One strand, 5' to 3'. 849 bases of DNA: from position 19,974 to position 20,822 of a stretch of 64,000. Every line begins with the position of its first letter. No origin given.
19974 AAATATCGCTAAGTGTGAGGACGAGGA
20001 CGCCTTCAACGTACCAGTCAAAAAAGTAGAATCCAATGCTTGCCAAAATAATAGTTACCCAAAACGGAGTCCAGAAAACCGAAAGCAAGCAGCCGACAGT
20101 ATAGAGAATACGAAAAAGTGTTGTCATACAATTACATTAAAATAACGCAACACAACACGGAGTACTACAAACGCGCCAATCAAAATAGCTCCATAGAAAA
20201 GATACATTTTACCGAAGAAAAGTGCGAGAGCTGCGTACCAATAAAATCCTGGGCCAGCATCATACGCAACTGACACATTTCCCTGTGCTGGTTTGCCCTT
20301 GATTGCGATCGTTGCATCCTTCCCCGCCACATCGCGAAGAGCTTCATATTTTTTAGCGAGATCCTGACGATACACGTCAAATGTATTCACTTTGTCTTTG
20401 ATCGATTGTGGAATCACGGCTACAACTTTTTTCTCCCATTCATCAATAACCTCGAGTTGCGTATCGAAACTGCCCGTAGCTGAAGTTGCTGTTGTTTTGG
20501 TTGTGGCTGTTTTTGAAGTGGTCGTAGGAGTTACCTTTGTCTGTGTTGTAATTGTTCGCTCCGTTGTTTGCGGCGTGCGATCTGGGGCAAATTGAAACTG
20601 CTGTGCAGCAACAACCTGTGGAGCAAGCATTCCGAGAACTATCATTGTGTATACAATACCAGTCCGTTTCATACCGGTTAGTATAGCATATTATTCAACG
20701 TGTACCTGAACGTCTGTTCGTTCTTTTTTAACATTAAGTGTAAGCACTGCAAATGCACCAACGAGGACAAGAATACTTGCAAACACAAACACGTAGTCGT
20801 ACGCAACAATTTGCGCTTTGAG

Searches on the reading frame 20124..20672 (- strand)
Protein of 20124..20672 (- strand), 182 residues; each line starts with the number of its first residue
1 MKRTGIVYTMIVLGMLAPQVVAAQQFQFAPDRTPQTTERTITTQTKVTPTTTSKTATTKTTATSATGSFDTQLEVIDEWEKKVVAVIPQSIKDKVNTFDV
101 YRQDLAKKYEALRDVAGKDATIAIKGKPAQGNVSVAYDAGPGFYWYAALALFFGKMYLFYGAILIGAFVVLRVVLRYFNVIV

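Call 25: search_protein_families(library=pfam, proteins=[window:20124-20672:-], max_evalue=0.01)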
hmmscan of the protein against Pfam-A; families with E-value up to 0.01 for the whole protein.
window:20124-20672:- (182 aa): 1 family
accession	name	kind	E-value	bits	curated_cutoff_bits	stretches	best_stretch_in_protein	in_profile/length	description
PF21827.1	New_glue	-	0.00044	20.4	31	1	1-66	1-65/94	New glue protein family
